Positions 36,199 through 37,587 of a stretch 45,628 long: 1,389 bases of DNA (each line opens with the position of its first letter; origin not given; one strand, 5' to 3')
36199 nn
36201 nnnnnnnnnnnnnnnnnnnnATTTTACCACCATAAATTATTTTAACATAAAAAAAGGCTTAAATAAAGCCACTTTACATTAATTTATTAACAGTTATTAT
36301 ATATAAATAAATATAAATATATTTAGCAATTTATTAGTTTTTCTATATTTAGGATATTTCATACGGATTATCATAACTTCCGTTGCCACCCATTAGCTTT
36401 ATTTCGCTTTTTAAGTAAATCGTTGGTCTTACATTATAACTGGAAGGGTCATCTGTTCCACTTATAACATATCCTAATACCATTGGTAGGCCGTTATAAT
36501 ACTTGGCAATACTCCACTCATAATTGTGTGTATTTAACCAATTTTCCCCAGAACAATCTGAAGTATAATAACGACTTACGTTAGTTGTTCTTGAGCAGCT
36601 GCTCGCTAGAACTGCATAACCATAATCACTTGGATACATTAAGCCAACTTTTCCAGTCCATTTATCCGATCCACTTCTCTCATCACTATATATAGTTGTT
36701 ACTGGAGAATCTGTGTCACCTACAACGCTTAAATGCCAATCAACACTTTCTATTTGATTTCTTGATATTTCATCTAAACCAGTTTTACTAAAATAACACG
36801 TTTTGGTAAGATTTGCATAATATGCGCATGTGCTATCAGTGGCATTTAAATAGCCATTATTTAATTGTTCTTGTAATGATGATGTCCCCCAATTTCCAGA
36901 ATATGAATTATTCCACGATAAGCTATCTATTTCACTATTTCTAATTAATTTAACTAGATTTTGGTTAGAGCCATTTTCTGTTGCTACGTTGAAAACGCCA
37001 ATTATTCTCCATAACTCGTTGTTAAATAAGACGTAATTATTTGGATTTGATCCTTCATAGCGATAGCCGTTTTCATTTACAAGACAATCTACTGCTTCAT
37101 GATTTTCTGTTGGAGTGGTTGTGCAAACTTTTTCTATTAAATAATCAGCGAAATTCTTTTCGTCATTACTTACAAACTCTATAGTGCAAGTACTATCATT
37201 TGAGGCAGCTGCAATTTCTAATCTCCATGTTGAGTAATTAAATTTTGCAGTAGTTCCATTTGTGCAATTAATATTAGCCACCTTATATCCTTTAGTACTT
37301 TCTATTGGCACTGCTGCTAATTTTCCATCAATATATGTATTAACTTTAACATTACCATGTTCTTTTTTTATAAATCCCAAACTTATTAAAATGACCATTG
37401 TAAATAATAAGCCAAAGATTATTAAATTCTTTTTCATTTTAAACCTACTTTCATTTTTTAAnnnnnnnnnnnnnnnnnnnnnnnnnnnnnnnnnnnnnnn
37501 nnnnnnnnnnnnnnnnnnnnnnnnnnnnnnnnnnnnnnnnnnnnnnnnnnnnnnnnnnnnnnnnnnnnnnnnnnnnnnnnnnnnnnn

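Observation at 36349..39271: Recurring cassette of an XRE repressor divergent from membrane-anchored surface proteins with a constant leader and swappable heads (largest copy, two tandem paralogues)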

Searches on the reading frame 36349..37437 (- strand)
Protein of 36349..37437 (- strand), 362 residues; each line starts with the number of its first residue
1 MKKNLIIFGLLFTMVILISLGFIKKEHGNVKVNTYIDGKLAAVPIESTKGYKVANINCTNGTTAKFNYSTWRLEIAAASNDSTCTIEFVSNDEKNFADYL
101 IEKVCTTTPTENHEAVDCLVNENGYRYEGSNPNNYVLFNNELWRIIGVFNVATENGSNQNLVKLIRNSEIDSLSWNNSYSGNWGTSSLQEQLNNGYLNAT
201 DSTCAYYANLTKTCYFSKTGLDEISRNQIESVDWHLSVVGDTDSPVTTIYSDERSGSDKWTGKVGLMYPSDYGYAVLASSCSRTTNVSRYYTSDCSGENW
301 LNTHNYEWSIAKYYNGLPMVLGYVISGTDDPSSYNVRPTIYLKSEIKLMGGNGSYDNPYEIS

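Call 4: search_protein_families(library=pfam, proteins=[window:36349-37437:-], max_evalue=1)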
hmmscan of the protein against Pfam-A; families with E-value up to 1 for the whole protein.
window:36349-37437:- (362 aa): 0 families

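Call 5: search_protein_families(library=ncbifam, proteins=[window:36349-37437:-], max_evalue=1)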
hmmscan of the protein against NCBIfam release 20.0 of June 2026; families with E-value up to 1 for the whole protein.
window:36349-37437:- (362 aa): 0 families
